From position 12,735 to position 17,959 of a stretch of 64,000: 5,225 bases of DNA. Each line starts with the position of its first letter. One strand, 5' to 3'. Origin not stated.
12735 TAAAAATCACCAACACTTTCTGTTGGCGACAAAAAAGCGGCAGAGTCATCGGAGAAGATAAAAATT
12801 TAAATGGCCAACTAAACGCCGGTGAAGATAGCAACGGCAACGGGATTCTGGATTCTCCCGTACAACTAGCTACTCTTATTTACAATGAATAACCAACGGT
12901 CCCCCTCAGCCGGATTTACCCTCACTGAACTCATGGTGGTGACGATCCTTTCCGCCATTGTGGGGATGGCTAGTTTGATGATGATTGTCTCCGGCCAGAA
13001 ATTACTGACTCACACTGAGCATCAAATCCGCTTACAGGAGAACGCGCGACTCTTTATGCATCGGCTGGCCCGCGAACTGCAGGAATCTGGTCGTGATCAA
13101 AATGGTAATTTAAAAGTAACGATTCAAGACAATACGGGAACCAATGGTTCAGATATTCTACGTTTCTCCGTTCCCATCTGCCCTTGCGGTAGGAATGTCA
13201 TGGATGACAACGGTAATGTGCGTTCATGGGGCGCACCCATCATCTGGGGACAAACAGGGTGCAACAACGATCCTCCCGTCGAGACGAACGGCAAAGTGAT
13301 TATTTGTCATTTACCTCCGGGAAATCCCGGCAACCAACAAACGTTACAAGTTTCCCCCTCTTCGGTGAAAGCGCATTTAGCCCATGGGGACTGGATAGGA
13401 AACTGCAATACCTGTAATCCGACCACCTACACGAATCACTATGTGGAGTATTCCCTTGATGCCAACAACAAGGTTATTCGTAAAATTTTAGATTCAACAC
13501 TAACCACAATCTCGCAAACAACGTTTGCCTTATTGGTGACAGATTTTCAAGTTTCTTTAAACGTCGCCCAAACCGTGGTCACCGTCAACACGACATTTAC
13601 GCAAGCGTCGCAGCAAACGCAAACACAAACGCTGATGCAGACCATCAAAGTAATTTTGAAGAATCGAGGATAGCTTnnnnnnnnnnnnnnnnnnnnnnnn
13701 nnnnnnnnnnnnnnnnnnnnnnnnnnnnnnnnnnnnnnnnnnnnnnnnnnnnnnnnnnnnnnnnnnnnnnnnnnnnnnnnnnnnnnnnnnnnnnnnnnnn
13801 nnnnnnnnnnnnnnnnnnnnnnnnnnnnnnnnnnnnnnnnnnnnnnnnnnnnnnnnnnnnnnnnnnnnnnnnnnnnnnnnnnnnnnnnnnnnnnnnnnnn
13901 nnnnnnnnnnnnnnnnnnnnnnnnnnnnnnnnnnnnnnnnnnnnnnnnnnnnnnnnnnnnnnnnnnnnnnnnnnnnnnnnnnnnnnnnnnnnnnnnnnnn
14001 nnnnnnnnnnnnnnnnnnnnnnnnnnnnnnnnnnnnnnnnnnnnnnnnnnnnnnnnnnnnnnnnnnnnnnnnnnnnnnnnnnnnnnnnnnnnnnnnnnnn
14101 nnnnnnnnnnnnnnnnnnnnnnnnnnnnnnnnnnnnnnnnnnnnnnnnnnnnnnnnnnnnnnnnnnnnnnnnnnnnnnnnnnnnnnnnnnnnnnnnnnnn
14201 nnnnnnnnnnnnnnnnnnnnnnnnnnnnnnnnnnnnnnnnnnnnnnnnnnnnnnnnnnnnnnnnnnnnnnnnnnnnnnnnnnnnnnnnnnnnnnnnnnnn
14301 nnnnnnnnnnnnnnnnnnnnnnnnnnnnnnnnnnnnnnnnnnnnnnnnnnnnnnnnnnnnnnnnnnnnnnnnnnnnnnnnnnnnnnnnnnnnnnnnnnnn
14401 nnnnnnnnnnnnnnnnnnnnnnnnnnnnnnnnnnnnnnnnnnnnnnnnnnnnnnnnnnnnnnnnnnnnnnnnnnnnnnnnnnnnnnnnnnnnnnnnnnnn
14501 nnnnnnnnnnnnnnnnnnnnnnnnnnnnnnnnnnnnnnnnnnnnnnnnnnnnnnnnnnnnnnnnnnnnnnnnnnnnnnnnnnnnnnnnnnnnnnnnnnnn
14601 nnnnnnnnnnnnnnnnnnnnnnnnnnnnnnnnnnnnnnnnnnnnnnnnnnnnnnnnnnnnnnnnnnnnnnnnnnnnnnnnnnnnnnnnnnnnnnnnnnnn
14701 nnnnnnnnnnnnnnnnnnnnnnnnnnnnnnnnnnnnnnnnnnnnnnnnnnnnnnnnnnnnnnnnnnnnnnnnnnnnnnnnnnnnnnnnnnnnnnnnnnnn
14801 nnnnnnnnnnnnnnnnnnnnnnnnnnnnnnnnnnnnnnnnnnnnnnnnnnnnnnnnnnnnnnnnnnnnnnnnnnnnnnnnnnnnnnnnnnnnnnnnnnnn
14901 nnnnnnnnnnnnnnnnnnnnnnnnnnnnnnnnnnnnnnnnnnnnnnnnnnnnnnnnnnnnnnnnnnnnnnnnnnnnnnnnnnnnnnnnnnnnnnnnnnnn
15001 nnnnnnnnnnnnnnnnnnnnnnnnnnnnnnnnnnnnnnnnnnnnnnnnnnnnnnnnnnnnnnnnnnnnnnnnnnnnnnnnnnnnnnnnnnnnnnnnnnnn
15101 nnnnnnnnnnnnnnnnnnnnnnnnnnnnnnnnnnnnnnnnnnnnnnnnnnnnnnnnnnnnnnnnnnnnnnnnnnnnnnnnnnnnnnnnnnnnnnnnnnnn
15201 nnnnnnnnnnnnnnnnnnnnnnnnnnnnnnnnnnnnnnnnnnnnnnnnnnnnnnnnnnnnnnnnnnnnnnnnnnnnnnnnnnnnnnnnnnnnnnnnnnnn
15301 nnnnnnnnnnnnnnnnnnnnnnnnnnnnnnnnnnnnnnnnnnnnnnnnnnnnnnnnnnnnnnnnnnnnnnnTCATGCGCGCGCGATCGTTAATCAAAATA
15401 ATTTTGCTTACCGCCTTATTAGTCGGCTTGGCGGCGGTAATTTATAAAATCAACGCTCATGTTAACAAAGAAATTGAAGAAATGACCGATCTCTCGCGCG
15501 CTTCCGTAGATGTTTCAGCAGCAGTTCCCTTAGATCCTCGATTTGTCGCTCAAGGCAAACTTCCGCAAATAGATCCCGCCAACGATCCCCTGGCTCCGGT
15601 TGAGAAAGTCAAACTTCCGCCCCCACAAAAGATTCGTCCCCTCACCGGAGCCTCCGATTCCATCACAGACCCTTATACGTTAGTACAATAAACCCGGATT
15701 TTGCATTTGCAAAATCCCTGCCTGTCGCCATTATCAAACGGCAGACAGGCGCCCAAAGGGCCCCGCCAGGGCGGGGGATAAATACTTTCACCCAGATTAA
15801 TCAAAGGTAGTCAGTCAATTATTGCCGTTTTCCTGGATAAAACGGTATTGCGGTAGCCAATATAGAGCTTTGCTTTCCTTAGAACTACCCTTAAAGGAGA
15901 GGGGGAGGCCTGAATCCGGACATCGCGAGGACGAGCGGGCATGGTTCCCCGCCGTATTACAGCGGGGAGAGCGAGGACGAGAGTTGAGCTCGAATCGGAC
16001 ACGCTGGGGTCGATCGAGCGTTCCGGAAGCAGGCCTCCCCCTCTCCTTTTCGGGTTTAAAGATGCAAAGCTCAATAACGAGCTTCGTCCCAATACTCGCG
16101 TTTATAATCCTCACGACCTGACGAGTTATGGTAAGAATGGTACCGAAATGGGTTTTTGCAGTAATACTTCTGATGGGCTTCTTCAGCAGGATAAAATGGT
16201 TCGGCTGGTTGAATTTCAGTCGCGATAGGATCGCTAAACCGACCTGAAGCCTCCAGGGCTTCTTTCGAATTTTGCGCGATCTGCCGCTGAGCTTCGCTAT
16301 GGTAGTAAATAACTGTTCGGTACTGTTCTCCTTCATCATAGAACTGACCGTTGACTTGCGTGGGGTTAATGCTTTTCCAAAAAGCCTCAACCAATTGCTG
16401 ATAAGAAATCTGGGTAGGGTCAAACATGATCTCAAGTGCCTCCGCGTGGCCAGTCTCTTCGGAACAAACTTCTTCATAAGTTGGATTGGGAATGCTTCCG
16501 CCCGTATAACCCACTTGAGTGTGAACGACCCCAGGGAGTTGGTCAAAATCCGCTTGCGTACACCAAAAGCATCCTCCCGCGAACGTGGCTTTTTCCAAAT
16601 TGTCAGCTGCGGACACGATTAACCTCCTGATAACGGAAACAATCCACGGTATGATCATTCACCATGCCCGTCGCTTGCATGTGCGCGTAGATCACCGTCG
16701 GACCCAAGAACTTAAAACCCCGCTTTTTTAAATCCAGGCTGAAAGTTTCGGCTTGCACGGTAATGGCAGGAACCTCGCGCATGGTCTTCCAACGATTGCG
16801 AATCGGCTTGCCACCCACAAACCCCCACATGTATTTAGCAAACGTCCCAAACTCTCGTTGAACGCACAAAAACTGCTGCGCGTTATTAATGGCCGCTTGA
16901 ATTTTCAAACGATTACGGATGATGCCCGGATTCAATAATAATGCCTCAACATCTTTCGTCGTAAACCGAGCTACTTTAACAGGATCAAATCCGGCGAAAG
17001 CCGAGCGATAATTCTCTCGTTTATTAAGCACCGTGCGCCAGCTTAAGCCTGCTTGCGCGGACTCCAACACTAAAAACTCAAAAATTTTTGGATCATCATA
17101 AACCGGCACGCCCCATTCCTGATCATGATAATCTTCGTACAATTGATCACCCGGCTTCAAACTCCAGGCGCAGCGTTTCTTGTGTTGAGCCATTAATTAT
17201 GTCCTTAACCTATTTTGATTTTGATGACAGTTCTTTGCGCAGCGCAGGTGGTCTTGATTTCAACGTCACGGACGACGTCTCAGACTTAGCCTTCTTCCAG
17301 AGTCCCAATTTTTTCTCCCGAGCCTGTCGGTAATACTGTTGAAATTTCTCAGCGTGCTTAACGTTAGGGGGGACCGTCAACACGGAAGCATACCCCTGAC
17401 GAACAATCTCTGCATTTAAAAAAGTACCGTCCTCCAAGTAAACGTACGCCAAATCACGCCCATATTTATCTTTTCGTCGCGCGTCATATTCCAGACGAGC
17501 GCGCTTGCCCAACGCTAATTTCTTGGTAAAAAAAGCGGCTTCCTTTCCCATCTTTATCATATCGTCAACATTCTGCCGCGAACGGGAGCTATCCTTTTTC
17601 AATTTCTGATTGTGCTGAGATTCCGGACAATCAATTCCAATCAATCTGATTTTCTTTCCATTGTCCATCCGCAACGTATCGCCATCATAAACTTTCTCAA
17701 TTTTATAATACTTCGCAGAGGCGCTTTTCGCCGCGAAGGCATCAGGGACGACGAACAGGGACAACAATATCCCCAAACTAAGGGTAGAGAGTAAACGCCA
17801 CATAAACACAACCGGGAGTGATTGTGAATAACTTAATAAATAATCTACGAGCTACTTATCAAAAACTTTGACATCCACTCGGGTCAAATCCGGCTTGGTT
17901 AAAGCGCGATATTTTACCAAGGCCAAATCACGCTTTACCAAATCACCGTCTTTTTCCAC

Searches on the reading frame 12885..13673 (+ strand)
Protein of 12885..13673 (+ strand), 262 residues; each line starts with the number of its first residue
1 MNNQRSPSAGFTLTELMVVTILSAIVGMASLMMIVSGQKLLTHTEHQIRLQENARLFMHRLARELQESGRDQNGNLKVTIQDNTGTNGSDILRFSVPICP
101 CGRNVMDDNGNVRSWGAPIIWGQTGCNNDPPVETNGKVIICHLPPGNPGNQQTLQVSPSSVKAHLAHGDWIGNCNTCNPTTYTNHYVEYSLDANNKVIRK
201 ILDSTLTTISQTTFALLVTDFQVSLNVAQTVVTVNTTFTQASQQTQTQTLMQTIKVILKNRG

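Call 12: search_protein_families(library=pfam, proteins=[window:12885-13673:+], max_evalue=0.001)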
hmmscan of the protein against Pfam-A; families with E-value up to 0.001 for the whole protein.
window:12885-13673:+ (262 aa): 1 family
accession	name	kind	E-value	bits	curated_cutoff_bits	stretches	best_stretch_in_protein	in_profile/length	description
PF07963.17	N_methyl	-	2.8e-05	23.9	21.2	1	6-30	2-26/27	Prokaryotic N-terminal methylation motif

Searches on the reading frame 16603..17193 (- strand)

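Call 13: search_protein_families(library=pfam, proteins=[window:16603-17193:-], max_evalue=0.001)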
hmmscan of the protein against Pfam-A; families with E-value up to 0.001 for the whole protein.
window:16603-17193:- (196 aa): 1 family
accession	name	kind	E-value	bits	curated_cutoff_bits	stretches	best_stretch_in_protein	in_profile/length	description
PF03352.18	Adenine_glyco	-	3.4e-79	265.3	25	1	16-187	5-176/177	Methyladenine glycosylase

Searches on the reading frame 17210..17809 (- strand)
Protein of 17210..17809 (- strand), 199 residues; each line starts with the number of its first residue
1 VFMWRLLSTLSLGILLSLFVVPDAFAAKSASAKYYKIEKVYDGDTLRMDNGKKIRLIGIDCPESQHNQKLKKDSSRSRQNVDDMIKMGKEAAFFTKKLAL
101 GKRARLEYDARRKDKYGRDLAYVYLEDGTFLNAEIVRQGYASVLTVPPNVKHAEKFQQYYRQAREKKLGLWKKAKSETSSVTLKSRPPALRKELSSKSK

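Call 13: search_protein_families(library=pfam, proteins=[window:17210-17809:-], max_evalue=0.001)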
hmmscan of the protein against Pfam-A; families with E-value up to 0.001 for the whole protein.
window:17210-17809:- (199 aa): 1 family
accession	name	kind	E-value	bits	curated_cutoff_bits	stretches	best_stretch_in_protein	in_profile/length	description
PF00565.23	SNase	-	2.8e-25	89.3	21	1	53-172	1-106/107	Staphylococcal nuclease homologue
